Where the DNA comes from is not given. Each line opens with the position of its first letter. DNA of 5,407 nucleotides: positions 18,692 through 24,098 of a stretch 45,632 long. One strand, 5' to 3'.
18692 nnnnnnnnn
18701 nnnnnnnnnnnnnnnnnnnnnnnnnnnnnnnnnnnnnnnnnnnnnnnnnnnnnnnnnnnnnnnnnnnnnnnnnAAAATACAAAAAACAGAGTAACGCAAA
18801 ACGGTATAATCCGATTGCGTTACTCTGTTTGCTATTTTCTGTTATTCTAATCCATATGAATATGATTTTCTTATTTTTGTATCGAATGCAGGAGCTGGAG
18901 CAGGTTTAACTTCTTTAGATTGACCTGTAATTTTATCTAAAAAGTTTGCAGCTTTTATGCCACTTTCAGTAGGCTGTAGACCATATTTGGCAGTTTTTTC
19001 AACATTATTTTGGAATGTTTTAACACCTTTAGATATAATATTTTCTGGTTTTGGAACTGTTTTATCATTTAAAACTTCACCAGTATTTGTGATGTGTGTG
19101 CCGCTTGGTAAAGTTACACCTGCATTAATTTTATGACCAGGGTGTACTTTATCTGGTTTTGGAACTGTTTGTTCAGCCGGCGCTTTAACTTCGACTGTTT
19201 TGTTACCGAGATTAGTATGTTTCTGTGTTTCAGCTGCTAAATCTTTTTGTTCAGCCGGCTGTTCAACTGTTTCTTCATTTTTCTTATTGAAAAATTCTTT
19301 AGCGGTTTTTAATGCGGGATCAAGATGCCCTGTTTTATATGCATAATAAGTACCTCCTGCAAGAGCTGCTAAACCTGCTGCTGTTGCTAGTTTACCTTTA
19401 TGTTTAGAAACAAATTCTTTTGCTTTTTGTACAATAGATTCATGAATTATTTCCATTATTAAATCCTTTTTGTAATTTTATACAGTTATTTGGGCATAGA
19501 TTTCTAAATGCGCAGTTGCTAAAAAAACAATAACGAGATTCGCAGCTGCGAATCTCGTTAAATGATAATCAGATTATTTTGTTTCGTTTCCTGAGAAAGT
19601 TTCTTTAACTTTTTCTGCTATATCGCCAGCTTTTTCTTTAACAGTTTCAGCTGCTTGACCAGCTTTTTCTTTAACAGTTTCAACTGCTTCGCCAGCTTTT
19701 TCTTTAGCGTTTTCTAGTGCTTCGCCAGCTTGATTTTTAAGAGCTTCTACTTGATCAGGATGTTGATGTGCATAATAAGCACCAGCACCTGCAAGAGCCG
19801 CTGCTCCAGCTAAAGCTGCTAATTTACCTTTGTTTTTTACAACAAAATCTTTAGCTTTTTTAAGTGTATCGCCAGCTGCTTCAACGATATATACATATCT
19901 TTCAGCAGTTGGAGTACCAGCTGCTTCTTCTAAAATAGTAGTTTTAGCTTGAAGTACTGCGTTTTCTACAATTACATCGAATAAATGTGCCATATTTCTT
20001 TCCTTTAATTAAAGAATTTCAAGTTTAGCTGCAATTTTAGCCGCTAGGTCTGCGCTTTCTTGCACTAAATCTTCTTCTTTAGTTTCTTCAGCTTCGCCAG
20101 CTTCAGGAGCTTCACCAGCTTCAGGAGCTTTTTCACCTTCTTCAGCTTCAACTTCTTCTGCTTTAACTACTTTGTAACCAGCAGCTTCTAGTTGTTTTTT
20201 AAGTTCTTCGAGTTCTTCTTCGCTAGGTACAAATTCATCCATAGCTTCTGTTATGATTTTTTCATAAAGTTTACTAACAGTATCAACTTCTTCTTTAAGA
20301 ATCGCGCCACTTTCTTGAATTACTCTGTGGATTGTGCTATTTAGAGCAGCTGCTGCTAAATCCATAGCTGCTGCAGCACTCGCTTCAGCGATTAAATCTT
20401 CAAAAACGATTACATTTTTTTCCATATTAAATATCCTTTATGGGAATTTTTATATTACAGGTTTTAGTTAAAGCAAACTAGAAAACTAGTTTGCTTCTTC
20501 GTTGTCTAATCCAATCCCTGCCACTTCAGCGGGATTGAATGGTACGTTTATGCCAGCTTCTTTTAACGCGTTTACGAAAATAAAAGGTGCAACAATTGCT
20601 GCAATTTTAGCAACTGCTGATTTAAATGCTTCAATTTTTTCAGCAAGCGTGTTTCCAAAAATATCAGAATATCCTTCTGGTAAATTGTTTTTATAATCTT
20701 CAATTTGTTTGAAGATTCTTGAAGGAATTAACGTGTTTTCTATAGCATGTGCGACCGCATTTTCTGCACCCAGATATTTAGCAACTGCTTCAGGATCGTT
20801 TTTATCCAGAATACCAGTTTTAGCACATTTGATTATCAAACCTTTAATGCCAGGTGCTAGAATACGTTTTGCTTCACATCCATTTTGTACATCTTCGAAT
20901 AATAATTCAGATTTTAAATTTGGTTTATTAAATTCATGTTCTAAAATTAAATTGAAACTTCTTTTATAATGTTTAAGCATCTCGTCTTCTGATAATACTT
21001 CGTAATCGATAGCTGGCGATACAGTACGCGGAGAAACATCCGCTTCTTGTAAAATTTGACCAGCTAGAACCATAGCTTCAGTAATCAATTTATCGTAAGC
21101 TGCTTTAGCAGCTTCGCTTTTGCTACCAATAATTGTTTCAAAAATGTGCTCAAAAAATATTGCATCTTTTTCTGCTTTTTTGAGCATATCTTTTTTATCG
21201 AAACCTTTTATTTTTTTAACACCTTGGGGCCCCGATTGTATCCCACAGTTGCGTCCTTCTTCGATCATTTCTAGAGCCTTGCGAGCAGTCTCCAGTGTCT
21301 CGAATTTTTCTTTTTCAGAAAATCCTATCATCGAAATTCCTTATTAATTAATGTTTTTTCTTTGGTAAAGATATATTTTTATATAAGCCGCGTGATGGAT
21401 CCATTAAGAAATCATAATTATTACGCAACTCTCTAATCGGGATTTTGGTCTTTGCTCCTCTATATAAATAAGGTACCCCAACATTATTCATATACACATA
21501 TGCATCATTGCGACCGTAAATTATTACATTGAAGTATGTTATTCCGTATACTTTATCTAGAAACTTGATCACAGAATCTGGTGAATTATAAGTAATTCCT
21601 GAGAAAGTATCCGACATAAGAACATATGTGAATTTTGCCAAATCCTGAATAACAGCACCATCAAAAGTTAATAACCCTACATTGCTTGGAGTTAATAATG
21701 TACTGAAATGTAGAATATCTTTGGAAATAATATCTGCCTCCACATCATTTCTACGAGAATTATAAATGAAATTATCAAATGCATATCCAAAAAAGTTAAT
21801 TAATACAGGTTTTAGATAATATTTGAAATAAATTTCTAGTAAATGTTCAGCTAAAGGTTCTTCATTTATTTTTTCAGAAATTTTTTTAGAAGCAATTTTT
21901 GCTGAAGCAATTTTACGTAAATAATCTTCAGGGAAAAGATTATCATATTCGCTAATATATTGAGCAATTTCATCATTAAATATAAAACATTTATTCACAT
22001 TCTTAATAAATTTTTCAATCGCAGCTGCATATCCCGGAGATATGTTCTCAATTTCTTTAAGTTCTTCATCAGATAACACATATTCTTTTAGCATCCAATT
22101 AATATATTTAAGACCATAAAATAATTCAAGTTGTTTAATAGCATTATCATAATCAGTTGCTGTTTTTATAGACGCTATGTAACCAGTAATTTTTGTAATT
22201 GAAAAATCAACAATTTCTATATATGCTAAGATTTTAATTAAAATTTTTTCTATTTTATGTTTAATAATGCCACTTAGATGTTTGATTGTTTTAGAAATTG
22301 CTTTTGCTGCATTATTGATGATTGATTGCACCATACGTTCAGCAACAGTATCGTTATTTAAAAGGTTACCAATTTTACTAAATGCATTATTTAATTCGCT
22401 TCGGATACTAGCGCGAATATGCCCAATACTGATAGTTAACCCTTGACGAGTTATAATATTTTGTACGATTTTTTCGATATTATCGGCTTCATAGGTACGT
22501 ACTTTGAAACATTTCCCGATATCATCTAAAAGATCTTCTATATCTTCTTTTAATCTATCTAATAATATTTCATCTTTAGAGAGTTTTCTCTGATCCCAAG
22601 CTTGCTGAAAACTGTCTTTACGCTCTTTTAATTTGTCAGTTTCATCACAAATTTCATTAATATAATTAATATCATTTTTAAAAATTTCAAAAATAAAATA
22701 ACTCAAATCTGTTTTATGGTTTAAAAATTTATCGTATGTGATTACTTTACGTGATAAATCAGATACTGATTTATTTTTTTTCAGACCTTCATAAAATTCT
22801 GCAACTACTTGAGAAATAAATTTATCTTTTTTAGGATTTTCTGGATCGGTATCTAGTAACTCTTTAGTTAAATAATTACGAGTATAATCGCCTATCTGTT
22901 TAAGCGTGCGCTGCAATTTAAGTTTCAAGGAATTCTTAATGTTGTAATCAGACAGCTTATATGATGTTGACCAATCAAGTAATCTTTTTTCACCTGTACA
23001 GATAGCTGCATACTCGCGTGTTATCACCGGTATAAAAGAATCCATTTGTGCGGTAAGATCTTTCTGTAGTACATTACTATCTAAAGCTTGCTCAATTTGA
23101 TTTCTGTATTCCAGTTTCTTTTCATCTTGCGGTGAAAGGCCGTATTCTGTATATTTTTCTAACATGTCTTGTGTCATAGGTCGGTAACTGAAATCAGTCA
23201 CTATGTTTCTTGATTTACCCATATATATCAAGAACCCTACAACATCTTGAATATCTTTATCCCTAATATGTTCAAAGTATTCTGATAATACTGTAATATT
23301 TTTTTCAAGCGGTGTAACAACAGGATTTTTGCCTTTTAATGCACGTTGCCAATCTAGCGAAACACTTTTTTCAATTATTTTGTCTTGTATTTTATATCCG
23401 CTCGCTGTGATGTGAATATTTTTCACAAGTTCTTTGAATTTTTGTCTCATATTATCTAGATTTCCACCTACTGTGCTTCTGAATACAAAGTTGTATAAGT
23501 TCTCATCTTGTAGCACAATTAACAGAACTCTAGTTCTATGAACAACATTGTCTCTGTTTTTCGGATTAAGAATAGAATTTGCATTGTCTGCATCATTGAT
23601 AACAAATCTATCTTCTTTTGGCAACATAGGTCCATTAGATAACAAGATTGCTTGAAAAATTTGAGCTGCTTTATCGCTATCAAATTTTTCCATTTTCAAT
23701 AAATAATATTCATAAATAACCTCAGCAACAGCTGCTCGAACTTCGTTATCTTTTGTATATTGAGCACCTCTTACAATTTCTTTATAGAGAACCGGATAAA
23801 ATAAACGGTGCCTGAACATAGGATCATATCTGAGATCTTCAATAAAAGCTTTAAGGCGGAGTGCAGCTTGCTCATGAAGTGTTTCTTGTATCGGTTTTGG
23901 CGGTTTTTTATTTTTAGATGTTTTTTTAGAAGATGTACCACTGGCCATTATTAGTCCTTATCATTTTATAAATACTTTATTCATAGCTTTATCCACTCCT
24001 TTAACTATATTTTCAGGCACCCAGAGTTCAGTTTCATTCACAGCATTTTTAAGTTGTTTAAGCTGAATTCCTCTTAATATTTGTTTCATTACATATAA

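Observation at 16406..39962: Two near-identical tandem repeat arrays in inverted orientation bracket a 22.3-kb block at both strand-switch points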

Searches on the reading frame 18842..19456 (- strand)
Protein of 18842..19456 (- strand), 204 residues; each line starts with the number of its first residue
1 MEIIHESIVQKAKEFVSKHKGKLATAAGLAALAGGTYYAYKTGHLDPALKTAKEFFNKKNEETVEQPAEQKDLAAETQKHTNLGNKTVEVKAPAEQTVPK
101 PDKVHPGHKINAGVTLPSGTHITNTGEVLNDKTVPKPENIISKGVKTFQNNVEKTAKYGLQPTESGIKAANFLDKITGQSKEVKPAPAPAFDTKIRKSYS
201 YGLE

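Call 55: search_protein_families(library=pfam, proteins=[window:18842-19456:-], max_evalue=0.01)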
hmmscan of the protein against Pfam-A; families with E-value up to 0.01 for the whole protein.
window:18842-19456:- (204 aa): 0 families

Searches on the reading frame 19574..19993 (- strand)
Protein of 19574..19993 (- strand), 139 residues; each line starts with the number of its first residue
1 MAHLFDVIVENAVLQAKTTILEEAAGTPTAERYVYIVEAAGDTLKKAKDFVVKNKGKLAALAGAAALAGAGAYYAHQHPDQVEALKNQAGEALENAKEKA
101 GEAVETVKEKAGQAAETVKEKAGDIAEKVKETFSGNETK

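Call 55: search_protein_families(library=pfam, proteins=[window:19574-19993:-], max_evalue=0.01)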
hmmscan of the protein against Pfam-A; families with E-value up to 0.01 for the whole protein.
window:19574-19993:- (139 aa): 4 families
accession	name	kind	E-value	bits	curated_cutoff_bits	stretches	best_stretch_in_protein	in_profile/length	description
PF01442.23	Apolipoprotein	-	6.7e-07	29.6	90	1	81-134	133-186/190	Apolipoprotein A1/A4/E domain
PF05957.18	DUF883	-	0.0016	18.8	25.4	1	80-125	5-50/53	DUF883 N-terminal domain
PF05597.16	Phasin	-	0.0021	18.5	28.8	1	66-134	19-89/126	Poly(hydroxyalcanoate) granule associated protein (phasin)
PF07464.16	ApoLp-III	-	0.0025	18.4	36.3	1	81-130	23-72/146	Apolipophorin-III precursor (apoLp-III)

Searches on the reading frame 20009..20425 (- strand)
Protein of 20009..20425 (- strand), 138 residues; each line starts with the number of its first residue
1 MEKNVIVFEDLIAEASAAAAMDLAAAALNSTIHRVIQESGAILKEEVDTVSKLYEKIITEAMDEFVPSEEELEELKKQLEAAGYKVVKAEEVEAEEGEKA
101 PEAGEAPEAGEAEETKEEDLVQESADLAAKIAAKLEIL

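Call 55: search_protein_families(library=pfam, proteins=[window:20009-20425:-], max_evalue=0.01)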
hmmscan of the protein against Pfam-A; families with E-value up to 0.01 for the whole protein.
window:20009-20425:- (138 aa): 1 family
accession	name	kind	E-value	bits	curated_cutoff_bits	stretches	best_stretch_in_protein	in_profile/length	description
PF03698.18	UPF0180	-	0.0049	17.5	25.4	1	69-93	6-30/77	Uncharacterised protein family (UPF0180)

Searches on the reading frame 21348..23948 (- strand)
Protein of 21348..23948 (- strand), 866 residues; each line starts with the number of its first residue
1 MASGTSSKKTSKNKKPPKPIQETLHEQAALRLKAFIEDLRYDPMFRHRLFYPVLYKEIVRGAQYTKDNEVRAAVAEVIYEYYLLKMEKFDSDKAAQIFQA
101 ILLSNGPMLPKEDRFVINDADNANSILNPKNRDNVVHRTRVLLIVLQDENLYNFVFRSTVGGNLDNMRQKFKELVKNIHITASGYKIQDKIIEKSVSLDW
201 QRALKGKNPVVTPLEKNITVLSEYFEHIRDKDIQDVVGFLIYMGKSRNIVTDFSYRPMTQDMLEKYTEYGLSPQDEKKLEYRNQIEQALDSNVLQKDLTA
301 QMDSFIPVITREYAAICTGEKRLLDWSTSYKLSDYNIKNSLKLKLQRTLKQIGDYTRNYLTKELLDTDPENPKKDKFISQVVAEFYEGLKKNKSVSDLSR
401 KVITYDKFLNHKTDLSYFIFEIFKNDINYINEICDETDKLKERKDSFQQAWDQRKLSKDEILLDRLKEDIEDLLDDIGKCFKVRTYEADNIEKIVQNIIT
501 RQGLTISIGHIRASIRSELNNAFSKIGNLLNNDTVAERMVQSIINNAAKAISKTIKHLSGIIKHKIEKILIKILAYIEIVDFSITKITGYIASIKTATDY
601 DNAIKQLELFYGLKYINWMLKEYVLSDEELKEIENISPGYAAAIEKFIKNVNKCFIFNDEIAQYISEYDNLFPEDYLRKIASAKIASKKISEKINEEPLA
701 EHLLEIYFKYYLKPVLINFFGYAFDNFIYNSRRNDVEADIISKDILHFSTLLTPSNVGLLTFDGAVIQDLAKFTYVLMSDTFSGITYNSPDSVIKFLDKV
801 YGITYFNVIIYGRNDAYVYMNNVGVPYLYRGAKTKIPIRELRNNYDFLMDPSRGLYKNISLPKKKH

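Call 9: search_protein_families(library=phrogs, proteins=[window:21348-23948:-])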
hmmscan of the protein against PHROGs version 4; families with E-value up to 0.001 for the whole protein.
window:21348-23948:- (866 aa): 0 families

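Call 12: search_protein_families(library=pfam, proteins=[window:21348-23948:-], max_evalue=0.01)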
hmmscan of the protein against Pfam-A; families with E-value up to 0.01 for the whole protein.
window:21348-23948:- (866 aa): 0 families
